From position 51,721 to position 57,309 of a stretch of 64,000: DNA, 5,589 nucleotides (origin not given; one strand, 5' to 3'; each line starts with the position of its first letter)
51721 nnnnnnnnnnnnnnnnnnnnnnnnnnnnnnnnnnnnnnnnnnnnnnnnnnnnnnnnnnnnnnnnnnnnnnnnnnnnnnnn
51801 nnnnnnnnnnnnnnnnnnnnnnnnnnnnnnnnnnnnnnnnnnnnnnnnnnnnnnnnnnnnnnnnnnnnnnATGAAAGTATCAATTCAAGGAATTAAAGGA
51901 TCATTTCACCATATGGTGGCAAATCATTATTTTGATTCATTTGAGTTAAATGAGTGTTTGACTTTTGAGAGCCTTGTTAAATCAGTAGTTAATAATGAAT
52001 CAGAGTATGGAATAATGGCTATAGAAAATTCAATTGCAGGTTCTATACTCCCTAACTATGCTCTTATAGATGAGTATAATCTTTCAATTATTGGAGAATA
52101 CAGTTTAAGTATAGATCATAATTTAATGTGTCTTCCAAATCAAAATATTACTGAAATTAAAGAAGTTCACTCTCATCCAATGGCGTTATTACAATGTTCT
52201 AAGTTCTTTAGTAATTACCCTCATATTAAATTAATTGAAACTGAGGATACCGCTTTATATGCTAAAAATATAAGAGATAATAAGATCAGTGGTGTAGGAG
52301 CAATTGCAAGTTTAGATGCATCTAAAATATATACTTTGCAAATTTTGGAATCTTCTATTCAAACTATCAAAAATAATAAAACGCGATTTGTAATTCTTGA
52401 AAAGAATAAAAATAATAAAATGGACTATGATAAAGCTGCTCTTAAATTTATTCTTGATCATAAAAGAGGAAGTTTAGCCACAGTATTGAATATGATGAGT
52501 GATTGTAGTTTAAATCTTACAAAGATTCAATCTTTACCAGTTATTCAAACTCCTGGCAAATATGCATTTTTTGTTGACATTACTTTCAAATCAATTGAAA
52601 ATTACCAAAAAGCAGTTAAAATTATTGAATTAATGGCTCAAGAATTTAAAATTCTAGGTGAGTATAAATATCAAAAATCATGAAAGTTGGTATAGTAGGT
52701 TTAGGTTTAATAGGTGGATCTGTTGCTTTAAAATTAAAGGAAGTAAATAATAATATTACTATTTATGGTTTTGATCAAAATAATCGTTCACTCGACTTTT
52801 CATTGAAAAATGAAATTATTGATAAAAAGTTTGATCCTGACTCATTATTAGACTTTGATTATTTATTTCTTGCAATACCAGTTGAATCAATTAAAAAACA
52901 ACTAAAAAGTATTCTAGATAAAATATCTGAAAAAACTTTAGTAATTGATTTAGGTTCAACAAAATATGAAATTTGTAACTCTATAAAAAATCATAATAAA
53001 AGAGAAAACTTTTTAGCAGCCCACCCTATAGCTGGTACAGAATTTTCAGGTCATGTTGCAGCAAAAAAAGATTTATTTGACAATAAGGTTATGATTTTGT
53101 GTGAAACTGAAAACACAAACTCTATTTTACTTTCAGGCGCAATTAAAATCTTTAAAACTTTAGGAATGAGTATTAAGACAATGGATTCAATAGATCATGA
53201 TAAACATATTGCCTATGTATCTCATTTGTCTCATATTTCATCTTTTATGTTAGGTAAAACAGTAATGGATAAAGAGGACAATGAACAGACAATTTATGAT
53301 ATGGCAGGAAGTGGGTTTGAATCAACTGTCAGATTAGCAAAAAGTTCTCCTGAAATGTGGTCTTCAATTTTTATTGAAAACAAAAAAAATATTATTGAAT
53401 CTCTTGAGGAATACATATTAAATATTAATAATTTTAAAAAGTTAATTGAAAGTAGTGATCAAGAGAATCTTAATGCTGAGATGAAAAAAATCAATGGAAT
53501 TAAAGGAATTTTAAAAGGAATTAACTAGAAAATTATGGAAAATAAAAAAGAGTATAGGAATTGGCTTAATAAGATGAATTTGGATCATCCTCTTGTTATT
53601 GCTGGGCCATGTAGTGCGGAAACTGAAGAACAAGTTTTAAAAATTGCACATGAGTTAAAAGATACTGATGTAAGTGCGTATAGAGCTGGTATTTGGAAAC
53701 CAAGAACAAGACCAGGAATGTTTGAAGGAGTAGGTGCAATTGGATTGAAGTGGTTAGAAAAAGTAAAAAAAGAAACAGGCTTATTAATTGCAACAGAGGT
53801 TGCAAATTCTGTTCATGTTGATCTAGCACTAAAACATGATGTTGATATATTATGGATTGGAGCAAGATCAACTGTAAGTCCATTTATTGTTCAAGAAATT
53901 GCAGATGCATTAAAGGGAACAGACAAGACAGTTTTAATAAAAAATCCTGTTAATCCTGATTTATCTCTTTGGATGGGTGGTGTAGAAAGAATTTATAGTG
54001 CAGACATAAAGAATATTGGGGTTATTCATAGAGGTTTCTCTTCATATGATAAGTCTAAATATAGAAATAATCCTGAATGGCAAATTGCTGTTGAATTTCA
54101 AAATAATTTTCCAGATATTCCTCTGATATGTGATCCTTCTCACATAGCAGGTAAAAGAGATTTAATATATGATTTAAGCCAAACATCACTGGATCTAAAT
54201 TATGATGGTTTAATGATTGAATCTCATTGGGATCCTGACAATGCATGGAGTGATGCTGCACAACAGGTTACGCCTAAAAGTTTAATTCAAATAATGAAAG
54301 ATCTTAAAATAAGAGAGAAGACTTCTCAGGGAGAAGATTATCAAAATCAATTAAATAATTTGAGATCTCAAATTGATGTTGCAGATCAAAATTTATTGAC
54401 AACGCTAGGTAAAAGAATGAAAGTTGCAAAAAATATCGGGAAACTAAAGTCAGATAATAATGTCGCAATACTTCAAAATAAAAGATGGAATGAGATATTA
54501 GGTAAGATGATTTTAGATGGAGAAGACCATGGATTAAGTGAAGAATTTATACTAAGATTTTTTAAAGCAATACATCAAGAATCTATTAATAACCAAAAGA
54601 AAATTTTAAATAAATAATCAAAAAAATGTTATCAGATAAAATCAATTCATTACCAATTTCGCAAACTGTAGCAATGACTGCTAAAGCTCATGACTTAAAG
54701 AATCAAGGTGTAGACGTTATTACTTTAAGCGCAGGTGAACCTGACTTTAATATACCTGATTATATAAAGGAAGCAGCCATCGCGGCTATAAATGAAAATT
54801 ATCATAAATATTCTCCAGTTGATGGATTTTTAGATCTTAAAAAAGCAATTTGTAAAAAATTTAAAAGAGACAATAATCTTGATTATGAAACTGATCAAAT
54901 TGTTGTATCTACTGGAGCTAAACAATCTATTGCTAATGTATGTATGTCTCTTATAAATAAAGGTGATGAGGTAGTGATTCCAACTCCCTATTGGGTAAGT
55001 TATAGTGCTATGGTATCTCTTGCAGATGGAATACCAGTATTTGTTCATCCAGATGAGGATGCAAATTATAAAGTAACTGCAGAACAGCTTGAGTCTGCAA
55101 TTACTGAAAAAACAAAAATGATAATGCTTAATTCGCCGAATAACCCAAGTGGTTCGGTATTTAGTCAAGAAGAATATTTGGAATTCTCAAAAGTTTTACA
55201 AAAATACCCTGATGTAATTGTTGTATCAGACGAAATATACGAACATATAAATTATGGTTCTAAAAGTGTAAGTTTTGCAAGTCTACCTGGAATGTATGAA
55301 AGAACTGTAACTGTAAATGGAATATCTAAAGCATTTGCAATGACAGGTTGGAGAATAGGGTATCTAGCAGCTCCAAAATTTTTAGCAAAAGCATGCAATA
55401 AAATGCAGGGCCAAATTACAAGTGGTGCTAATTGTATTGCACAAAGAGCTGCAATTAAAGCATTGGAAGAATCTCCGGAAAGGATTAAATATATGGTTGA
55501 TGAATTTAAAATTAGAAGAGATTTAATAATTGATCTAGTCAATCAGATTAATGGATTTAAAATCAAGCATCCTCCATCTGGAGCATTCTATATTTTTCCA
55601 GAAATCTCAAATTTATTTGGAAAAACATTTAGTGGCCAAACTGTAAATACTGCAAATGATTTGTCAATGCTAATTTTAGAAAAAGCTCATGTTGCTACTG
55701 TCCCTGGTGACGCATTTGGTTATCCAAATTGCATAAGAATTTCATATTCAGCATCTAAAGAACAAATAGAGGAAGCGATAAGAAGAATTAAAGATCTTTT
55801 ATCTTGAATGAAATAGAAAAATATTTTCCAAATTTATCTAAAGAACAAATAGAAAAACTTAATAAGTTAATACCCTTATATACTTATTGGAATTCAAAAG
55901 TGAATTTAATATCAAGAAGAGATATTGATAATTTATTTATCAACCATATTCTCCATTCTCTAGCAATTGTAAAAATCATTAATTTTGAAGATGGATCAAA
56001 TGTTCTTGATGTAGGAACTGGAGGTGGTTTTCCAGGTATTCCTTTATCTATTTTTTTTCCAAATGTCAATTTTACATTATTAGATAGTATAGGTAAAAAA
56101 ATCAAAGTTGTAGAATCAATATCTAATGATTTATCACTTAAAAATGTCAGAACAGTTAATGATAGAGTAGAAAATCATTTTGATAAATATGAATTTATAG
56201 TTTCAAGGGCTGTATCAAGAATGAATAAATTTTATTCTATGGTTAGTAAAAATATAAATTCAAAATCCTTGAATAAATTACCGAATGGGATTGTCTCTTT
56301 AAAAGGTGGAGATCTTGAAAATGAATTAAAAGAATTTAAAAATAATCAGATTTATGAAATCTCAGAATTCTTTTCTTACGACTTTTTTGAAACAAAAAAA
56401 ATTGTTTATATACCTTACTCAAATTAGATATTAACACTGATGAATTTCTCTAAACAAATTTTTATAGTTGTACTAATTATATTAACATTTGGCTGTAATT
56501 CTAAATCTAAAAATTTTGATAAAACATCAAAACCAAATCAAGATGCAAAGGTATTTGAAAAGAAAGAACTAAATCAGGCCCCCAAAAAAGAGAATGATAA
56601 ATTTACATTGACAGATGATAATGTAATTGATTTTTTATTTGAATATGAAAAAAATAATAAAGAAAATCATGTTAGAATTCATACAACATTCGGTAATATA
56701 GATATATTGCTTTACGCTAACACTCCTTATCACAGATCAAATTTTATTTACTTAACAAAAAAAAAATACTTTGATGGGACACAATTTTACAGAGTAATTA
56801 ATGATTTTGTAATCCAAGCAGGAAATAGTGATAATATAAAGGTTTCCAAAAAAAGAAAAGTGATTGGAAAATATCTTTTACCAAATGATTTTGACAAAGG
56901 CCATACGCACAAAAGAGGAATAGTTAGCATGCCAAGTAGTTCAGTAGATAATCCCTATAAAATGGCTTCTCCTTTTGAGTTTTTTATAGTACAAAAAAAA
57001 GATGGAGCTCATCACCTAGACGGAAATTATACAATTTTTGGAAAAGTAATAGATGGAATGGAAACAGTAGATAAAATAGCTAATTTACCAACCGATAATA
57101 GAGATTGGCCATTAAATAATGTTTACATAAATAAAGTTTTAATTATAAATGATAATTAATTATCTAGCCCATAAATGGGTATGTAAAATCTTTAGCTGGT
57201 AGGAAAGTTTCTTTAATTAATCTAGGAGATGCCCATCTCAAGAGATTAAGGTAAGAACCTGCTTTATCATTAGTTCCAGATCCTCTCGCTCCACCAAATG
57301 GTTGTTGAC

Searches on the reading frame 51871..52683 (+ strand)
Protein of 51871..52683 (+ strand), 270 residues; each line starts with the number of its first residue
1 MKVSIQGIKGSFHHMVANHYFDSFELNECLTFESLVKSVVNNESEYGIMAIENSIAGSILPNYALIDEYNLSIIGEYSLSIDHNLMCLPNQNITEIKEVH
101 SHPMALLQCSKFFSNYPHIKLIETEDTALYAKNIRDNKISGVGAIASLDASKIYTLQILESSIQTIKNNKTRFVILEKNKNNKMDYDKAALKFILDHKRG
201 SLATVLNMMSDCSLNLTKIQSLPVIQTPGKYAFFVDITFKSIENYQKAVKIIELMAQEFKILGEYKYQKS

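Call 5: search_protein_families(library=pfam, proteins=[window:51871-52683:+])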
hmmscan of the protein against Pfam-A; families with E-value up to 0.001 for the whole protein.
window:51871-52683:+ (270 aa): 1 family
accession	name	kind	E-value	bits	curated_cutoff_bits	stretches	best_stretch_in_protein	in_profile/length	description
PF00800.23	PDT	-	5.5e-54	183.2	25.2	1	3-180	1-180/181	Prephenate dehydratase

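Call 11: find_homologous_proteins(query=window:51871-52683:+, max_evalue=1e-20)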
Query window:51871-52683:+ (270 aa): 8000 proteins with E <= 1e-20 among 8000 candidates; the best 120 are listed.
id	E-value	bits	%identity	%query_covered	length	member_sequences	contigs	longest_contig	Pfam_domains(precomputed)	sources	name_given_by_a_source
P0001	3.9e-171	585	100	100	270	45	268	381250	PF00800.24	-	-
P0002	2.9e-166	569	97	100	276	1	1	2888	PF00800.24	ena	-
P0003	2.8e-156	536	91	100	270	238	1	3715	PF00800.24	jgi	jgi:prephenate dehydratase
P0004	1.5e-155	534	95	100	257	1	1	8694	PF00800.24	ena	-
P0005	1.3e-154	531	90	100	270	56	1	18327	PF00800.24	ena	-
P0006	2.6e-154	530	90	100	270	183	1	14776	PF00800.24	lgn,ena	-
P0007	1.6e-153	527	89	100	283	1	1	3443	PF00800.24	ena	-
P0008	5.2e-153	526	89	100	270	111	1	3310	PF00800.24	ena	-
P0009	6.4e-152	522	90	100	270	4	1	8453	PF00800.24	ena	-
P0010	6.2e-151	519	93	95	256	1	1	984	PF00800.24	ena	-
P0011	4.5e-150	516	87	100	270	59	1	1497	PF00800.24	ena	-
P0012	1.7e-147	508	87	100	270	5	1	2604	PF00800.24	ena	-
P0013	7.9e-144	496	88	95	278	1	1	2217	PF00800.24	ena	-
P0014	5.3e-137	473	81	100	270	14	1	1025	PF00800.24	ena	-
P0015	1.2e-135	469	80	100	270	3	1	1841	PF00800.24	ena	-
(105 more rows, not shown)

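Call 13: find_related_loci(query=A1, collection=genome_contigs, flank=3000)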
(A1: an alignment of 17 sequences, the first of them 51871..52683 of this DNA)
Query A1 (270 aa) in genome_contigs; peptide patterns used: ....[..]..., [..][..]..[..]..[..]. (x = any residue, [..] = any of these).
600 stretches matched a pattern (row limit reached: there are more); 599 encode a relative of the query (tblastn E <= 1e-3); the best 80 are kept; 80 distinct loci.
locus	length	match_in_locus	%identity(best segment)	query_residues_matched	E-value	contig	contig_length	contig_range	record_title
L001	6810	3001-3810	89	1-270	8e-164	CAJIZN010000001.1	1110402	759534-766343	MAG: Cryomorphaceae bacterium MED-G11 isolate FRAM18_bin151 genome assembly, contig: FRAM18_bin151-1, whole genome shotg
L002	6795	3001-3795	79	1-266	5e-140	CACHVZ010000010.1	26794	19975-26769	uncultured Bacteroidetes bacterium isolate AG-912-I19 genome assembly, contig: AG-912-I19_NODE_10, whole genome shotgun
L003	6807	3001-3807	79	1-269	2e-144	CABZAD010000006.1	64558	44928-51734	MAG: uncultured Bacteroidetes bacterium isolate AG-337-B04 genome assembly, contig: AG-337-B04_NODE_6, whole genome shot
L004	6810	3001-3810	61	3-269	3e-110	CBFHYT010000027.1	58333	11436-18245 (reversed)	MAG: Candidatus Arcticimaribacter sp. isolate Co_bin_254_orig genome assembly, contig: Co_bin_254_orig_Co_c_000001201309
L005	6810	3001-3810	61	3-269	3e-110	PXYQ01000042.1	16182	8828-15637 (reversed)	MAG: Candidatus Arcticimaribacter sp. isolate Spr30G08_bin33 NODE_1444_length_16182_cov_7.28821, whole genome shotgun se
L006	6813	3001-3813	63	3-270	9e-110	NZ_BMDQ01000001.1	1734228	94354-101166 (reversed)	Winogradskyella haliclonae strain CCM 8681 sequence01, whole genome shotgun sequence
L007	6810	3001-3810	62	2-269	1e-109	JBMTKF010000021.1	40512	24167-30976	MAG: Flavobacteriaceae bacterium isolate CJ_V5_S11_100percent_par_CJ_V5_S11_metabat.81 NODE_548_length_40512_cov_7.95390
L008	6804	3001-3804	64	1-265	2e-109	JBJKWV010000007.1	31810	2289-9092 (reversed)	MAG: Flavobacteriaceae bacterium isolate LRMED-100 Flavobacteriaceae-LRMED-100-C4309, whole genome shotgun sequence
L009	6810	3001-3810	62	3-269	5e-109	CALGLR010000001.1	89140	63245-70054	MAG: uncultured Flavobacteriaceae bacterium isolate H3_Bin_METABAT__83_1_1 genome assembly, contig: c_000000059772, whol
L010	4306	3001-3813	62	2-269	3e-109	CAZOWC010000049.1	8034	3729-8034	MAG TPA_asm: uncultured Flavobacteriaceae bacterium isolate binchicken_co285_22 genome assembly, contig: NODE_6434_lengt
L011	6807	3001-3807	59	3-269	1e-108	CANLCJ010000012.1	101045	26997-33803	uncultured Flavobacteriaceae bacterium isolate 136.fasta genome assembly, contig: NODE_12, whole genome shotgun sequence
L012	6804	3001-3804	62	2-266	1e-108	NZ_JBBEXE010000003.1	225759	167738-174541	Leptobacterium meishanense strain I13 Scaffold3_1, whole genome shotgun sequence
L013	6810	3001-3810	63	2-269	2e-108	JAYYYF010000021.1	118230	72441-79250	MAG: Bacteroidota bacterium isolate XB_MAG113 DB_MAG113_0021, whole genome shotgun sequence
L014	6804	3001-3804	63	1-265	3e-108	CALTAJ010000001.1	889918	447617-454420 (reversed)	MAG: uncultured Flavobacteriaceae bacterium isolate PACB-20200310-m14 genome assembly, contig: contig_16326, whole genom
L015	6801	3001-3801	60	3-266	1e-107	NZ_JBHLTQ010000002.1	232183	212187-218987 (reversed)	Winogradskyella pulchriflava strain NCAIM B.02481 soapdenovo_K_127_2, whole genome shotgun sequence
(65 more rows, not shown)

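Call 41: find_related_loci(query=window:51871-52683:+, collection=metagenome_contigs, flank=1500)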
Query window:51871-52683:+ (270 aa) in metagenome_contigs; peptide patterns used: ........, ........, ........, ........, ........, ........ (x = any residue, [..] = any of these).
516 stretches matched a pattern; 207 encode a relative of the query (tblastn E <= 1e-3); the best 80 are kept; 80 distinct loci.
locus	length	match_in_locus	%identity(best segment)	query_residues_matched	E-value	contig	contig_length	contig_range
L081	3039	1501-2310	100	1-270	0e+0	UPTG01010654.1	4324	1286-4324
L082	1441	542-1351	93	1-270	0e+0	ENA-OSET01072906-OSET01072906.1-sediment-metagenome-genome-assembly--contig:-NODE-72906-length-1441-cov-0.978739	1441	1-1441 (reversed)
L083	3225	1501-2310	92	1-270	2e-175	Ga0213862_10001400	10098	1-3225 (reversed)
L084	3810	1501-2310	92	1-270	7e-172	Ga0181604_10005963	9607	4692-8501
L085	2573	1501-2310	91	1-270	1e-175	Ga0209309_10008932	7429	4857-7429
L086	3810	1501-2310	91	1-270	3e-169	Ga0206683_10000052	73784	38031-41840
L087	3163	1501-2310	91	1-270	3e-171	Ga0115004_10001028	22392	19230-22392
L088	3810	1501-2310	91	1-270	9e-167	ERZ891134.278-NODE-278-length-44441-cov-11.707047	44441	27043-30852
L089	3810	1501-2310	90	1-270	2e-166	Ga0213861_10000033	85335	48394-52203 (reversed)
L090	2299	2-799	91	5-270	4e-172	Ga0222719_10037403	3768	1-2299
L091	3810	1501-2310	90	1-270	1e-165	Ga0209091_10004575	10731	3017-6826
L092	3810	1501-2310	89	1-270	1e-163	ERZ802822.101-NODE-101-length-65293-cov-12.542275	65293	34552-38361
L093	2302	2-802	90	3-269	2e-168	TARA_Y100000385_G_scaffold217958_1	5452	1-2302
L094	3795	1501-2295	88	1-265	8e-161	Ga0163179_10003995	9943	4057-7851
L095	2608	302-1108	87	1-269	3e-165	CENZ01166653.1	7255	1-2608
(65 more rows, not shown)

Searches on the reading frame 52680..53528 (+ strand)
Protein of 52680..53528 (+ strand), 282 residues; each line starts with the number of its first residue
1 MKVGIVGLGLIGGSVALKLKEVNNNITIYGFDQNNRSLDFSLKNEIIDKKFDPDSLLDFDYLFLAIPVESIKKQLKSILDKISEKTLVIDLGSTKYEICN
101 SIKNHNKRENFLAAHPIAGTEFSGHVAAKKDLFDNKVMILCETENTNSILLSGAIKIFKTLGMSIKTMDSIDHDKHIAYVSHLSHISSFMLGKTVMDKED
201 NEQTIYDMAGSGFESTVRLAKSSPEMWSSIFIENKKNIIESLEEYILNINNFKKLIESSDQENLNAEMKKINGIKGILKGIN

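Call 5: search_protein_families(library=pfam, proteins=[window:52680-53528:+])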
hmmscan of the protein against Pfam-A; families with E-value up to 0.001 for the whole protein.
window:52680-53528:+ (282 aa): 4 families
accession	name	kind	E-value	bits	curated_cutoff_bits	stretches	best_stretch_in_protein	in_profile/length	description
PF02153.23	PDH_N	-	2.9e-32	111.7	26.5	1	15-164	1-151/154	Prephenate dehydrogenase, nucleotide-binding domain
PF20463.3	PDH_C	-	5.5e-26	91.3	22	1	171-269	3-101/102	Prephenate dehydrogenase, dimerization domain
PF03446.21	NAD_binding_2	-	2.6e-08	34.5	21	1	2-120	1-122/161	NAD binding domain of 6-phosphogluconate dehydrogenase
PF03807.23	F420_oxidored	-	6.6e-06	27.1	21.6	1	2-91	1-91/94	NADP oxidoreductase coenzyme F420-dependent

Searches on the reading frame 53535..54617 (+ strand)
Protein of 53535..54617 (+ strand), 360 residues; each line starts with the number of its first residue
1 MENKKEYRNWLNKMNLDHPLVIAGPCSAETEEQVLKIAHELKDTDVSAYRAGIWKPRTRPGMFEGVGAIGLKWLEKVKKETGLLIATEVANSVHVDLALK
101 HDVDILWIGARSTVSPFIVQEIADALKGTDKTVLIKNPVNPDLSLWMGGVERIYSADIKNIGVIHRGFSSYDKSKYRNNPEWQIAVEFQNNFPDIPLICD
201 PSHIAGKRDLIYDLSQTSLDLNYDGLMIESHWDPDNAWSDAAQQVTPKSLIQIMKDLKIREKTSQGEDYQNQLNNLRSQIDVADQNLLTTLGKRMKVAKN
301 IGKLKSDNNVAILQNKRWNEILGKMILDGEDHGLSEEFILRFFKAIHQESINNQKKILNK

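Call 5: search_protein_families(library=pfam, proteins=[window:53535-54617:+])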
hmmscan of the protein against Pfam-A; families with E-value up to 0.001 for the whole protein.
window:53535-54617:+ (360 aa): 2 families
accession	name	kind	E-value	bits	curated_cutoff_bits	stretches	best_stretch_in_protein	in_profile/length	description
PF00793.26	DAHP_synth_1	-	2.9e-36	125.2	25.5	1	17-255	15-259/270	DAHP synthetase I family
PF01817.26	CM_2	-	4.7e-21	75.2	27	1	276-355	1-80/80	Chorismate mutase type II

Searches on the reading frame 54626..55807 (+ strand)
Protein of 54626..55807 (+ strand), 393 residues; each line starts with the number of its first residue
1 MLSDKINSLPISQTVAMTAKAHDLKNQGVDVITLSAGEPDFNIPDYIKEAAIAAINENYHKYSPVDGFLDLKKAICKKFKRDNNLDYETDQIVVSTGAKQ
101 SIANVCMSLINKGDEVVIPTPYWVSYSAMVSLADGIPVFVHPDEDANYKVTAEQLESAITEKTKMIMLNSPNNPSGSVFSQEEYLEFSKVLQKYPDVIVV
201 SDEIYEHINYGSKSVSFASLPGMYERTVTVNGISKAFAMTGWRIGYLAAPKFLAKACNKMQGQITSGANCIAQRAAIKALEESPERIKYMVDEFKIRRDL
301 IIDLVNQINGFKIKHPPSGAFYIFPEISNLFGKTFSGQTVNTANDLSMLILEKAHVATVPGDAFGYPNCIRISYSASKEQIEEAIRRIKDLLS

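Call 5: search_protein_families(library=pfam, proteins=[window:54626-55807:+])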
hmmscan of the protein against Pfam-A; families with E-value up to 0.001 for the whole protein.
window:54626-55807:+ (393 aa): 4 families
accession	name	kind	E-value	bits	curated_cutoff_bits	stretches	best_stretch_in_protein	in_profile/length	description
PF00155.27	Aminotran_1_2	-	6.4e-75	253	19.7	1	30-388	2-361/361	Aminotransferase class I and II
PF01041.23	DegT_DnrJ_EryC1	-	4.2e-08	33.3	19.8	1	108-168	59-118/360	DegT/DnrJ/EryC1/StrS aminotransferase family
PF00266.25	Aminotran_5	-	4.2e-05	23.1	21.5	1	89-202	61-175/371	Aminotransferase class-V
PF01053.26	Cys_Met_Meta_PP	-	4.7e-05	22.5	27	1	90-190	69-165/381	Cys/Met metabolism PLP-dependent enzyme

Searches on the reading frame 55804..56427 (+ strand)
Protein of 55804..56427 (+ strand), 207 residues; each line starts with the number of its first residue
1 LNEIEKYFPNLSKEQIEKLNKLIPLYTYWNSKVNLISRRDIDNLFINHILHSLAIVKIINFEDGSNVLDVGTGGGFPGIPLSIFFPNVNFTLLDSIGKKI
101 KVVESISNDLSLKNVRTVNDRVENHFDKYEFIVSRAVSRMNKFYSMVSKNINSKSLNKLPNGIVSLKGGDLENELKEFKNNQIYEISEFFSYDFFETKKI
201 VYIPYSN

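Call 5: search_protein_families(library=pfam, proteins=[window:55804-56427:+])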
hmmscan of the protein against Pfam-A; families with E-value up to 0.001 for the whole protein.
window:55804-56427:+ (207 aa): 2 families
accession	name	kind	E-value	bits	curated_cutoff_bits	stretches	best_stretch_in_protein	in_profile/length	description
PF02527.21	GidB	-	9.1e-40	136.4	27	1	15-190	1-171/184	rRNA small subunit methyltransferase G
PF13847.12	Methyltransf_31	-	2.7e-05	24.3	27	1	62-148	2-92/145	Methyltransferase domain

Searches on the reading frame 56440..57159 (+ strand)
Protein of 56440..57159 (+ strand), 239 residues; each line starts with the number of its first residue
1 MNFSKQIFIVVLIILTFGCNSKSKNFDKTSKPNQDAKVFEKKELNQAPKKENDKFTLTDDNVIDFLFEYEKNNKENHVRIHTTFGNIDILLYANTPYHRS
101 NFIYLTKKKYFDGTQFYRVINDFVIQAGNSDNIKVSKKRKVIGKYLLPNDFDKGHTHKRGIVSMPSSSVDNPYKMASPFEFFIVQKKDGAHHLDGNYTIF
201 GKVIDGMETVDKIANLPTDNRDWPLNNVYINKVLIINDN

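Call 5: search_protein_families(library=pfam, proteins=[window:56440-57159:+])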
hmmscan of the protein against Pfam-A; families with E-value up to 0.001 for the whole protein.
window:56440-57159:+ (239 aa): 1 family
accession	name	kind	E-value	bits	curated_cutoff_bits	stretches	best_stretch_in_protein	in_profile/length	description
PF00160.26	Pro_isomerase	-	4.7e-39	134.6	21.7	1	78-233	2-157/159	Cyclophilin type peptidyl-prolyl cis-trans isomerase/CLD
